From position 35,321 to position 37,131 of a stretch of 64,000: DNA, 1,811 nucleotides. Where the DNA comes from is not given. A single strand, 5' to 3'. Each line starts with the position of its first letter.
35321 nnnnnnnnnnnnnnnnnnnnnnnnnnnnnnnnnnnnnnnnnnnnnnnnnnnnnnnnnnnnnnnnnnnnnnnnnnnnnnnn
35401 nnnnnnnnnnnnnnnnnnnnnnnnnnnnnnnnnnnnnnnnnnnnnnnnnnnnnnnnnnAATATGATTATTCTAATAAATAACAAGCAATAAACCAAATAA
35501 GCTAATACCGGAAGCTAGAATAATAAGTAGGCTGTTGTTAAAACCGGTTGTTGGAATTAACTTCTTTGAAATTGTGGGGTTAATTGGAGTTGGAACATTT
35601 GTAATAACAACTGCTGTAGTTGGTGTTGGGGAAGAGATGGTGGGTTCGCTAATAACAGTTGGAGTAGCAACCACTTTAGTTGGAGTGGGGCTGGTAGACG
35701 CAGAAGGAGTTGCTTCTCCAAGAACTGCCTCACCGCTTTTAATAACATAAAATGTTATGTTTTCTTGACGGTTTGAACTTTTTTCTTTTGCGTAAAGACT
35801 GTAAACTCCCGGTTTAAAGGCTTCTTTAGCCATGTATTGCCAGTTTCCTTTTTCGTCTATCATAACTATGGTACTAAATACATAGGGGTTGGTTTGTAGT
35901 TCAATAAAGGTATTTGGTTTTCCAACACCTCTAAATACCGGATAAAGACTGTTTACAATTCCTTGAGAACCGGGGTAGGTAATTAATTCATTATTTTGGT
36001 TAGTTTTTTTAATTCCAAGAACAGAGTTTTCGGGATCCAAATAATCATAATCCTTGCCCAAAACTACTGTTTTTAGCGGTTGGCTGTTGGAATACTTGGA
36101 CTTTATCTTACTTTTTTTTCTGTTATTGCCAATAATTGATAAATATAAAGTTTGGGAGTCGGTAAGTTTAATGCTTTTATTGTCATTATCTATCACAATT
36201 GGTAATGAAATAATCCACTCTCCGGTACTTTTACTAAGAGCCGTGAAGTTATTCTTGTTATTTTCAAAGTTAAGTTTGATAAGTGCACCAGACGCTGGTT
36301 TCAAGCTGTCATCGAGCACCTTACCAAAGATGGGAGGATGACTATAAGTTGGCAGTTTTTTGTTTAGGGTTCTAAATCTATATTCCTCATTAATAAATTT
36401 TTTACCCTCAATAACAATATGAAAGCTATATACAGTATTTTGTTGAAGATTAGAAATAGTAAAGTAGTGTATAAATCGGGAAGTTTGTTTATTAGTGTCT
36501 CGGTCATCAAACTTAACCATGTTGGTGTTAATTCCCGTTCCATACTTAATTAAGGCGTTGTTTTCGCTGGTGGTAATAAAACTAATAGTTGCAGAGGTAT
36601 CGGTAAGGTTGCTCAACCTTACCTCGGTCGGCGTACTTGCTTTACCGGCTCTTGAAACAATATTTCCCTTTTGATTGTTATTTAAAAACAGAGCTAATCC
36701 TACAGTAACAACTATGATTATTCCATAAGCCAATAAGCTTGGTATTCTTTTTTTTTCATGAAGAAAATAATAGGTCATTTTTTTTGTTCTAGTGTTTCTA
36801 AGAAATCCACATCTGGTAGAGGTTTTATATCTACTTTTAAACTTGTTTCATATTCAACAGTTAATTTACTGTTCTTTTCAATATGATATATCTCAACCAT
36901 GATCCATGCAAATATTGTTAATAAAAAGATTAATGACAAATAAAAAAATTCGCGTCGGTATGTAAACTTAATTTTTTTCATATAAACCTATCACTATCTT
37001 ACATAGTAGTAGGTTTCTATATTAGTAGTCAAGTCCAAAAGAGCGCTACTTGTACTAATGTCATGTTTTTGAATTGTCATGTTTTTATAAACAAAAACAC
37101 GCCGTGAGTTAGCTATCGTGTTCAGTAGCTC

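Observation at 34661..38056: PilN/PilO-like membrane pair in one tight operon with two IPxTG-sorted surface proteins, with no other pilus genes nearby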

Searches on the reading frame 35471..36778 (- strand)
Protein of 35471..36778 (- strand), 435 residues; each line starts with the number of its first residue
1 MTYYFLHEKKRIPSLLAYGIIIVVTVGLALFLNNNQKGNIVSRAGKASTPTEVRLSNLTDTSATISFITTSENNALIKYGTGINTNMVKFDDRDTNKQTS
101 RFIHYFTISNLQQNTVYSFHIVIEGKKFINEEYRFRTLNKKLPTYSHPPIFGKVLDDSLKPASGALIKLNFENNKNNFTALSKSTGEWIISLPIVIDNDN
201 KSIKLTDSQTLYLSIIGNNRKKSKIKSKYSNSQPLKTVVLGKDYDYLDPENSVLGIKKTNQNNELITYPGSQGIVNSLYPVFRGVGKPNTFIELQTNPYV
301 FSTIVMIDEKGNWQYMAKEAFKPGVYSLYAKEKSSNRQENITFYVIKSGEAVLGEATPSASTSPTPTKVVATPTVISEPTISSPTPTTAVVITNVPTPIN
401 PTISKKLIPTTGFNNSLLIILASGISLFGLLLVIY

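Call 3: search_protein_families(library=pfam, proteins=[window:35471-36778:-], max_evalue=10)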
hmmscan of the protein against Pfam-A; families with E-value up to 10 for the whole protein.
window:35471-36778:- (435 aa): 4 families
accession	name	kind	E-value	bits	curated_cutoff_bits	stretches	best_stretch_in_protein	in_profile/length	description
PF16656.11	Pur_ac_phosph_N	-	2.7e-08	34.7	30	1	50-137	1-93/93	Purple acid Phosphatase, N-terminal domain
PF00041.27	fn3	-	0.00086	19.9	25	1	48-123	1-68/84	Fibronectin type III domain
PF19077.6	Big_13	-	0.0011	19.9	27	1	271-332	20-83/102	Bacterial Ig-like domain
PF20842.4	Rax2_2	-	0.09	13.3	27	1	31-73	41-85/146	Rax2 second domain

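Call 4: search_protein_families(library=ncbifam, proteins=[window:35471-36778:-], max_evalue=10)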
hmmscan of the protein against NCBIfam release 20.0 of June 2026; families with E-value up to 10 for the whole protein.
window:35471-36778:- (435 aa): 0 families

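Call 43: find_homologous_proteins(query=window:35471-36778:-, max_evalue=0.001)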
Query window:35471-36778:- (435 aa): 64 proteins with E <= 0.001 among 8000 candidates.
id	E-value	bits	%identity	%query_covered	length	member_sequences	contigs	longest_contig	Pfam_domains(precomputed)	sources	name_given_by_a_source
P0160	2.7e-279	944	100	100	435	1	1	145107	PF16656.12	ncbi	-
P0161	5.5e-201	686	68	100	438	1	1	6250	PF19077.7,PF16656.12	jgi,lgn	jgi:hypothetical protein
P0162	3.6e-103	364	44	100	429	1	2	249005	PF19077.7,PF16656.12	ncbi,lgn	-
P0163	4.0e-100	354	43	95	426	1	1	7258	PF19077.7,PF16656.12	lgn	-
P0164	3.6e-98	347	41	97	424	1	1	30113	PF19077.7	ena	-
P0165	1.3e-95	339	40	95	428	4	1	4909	PF19077.7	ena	-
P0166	6.5e-94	333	41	100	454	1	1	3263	PF16656.12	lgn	-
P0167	2.7e-93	331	40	97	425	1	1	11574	PF19077.7,PF16656.12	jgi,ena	jgi:hypothetical protein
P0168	1.8e-92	328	42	97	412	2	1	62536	-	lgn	-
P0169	7.6e-90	320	39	95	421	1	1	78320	PF19077.7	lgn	-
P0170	1.8e-87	312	41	97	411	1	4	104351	PF19077.7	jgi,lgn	-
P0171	2.5e-85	305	37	93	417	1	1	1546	-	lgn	-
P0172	5.1e-54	202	38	67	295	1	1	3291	PF19077.7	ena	-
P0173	2.0e-44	170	34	64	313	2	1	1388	-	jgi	jgi:hypothetical protein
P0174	4.2e-41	159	31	99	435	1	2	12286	PF19077.7,PF16656.12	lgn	-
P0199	1.4e-23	101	27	97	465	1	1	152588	PF19077.7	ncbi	-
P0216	2.7e-17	81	26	98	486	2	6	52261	PF19077.7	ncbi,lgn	-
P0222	3.5e-11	61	31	44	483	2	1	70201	PF16656.12,PF17936.8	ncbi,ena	-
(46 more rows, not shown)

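Call 47: find_encoding_contigs(protein=P0160, flank=10000, max_places=2)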
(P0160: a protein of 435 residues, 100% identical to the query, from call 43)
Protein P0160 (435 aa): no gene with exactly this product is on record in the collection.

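Call 61: predict_structure(alignment_id=A5)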
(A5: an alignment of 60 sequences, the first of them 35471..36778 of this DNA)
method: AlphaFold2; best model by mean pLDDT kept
length: 435 residues; sequences in the alignment: 60
mean_pLDDT: 82.0   pTM: 0.57
mean pLDDT of the five models: 82.0, 81.8, 81.8, 81.4, 81.1
residues with pLDDT >= 90: 267; 70-90: 62; 50-70: 32; < 50: 74
segments of 3 or more residues with pLDDT < 50: 39-42, 255-261, 350-384, 386-395, 398-400, 402-413
pLDDT, mean of each block of 10 residues (from residue 1): 55 79 90 62 69 96 97 96 94 95 98 96 90 90 84 94 98 96 97 92 95 97 97 93 89 51 83 92 95 93 94 96 96 93 83 43 43 43 41 43 43 65 91 84
secondary structure, 60 per line:
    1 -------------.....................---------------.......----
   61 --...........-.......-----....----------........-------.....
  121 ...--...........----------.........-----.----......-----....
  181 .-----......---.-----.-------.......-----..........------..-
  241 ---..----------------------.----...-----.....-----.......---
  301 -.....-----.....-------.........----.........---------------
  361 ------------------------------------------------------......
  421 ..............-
elements in order: H14-34 E50-56 E63-73 E75-81 E87-90 E101-108 E116-123 E126-136 E147-155 E166-171 E177-181 E187-192 E210-216 E222-228 E273-275 E281-285 E291-297 E302-306 E312-316 E324-332 E337-345 H415-434

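Call 64: list_cluster_members(proteins=[P0160, P0162, P0199, P0216, P0222, P0002])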
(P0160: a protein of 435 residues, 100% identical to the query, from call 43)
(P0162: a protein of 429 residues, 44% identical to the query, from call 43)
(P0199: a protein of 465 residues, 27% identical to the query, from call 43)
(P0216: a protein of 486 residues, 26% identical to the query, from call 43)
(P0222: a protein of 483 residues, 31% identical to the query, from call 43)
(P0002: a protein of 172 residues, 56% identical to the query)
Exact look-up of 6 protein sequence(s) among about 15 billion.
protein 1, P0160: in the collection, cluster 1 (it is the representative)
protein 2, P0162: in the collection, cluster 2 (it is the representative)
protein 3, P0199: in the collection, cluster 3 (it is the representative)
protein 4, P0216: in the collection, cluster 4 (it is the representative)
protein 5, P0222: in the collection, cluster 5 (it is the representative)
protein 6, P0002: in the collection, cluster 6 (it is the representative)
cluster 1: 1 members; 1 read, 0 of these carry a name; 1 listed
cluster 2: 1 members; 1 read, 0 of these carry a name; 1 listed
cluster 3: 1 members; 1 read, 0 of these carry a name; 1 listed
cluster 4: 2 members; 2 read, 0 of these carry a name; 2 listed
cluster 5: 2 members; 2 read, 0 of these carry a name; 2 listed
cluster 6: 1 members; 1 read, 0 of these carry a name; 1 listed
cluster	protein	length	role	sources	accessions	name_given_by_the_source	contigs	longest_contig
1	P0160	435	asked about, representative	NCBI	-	-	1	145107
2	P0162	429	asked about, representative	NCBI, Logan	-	-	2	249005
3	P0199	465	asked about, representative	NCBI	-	-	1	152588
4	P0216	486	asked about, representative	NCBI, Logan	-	-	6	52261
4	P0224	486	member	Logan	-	-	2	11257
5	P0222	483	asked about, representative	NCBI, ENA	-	-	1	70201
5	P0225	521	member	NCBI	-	-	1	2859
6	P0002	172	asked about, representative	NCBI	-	-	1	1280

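Call 65: fold_search(model_id=the predicted structure, library=pdb)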
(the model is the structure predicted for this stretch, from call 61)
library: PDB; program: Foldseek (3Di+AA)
matches with E <= 10: 1903; with E <= 0.001: 245
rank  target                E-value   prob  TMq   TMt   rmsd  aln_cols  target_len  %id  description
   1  5e53_B                2.8e-08  1.00  0.17  0.24  19.6       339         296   10  Crystal structure of chicken CNTN1 FN1-FN3 domains (released 2016-08-31)
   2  7mrq                  2.9e-08  1.00  0.16  0.23  21.0       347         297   10  Chicken CNTN4 FN1-FN3 domains with T751A, V752A, Y781A, E786A mutations (released 2022-01-05)
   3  5e53_D                5.7e-08  1.00  0.16  0.22  19.2       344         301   10  Crystal structure of chicken CNTN1 FN1-FN3 domains (released 2016-08-31)
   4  5e7l                  7.4e-08  1.00  0.17  0.24  19.7       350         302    9  Crystal structure of mouse CNTN2 FN1-FN3 domains (released 2016-08-31)
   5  7dm0_A                1.2e-07  1.00  0.15  0.35  15.2       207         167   15  Biofilm associated protein - C region (released 2021-12-15)
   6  5e53_C                1.4e-07  1.00  0.16  0.23  18.9       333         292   11  Crystal structure of chicken CNTN1 FN1-FN3 domains (released 2016-08-31)
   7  1fnh                  1.5e-07  1.00  0.18  0.27  18.8       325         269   10  CRYSTAL STRUCTURE OF HEPARIN AND INTEGRIN BINDING SEGMENT OF HUMAN FIBRONECTIN (released 1999-03-16)
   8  7mrk_D                1.6e-07  1.00  0.16  0.23  20.0       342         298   12  Chicken CNTN4 APP complex (released 2022-01-05)
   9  5e53_A                1.9e-07  1.00  0.15  0.21  18.5       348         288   11  Crystal structure of chicken CNTN1 FN1-FN3 domains (released 2016-08-31)
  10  7mro                  2.0e-07  1.00  0.14  0.19  18.4       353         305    9  Zebrafish CNTN4 FN1-FN3 domains (released 2022-01-05)
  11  5e4q                  2.6e-07  1.00  0.14  0.20  18.7       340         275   10  Crystal structure of mouse CNTN3 FN1-FN3 domains (released 2016-08-31)
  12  6xay_C                2.9e-07  1.00  0.15  0.24  18.0       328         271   10  Structure of a fragment of human fibronectin containing the 10th, 11th and 12th type III domains (released 2021-06-09)
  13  5e4s                  3.0e-07  1.00  0.16  0.23  18.9       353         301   11  Crystal structure of mouse CNTN4 FN1-FN3 domains (released 2016-08-31)
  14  5e55_A                3.9e-07  1.00  0.17  0.23  18.2       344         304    9  Crystal structure of mouse CNTN6 FN1-FN3 domains (released 2016-08-31)
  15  7ndg_B                4.3e-07  1.00  0.17  0.24  24.4       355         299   12  Cryo-EM structure of the ternary complex between Netrin-1, Neogenin and Repulsive Guidance Molecule B (released 2021-03-31)
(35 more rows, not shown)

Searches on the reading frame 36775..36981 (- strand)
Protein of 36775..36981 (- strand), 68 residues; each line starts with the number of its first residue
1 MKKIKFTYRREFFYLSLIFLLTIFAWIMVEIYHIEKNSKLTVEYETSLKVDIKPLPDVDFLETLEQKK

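Call 3: search_protein_families(library=pfam, proteins=[window:36775-36981:-], max_evalue=10)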
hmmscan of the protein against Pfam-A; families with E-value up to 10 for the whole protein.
window:36775-36981:- (68 aa): 0 families

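Call 4: search_protein_families(library=ncbifam, proteins=[window:36775-36981:-], max_evalue=10)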
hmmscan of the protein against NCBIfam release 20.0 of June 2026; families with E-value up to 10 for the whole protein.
window:36775-36981:- (68 aa): 0 families
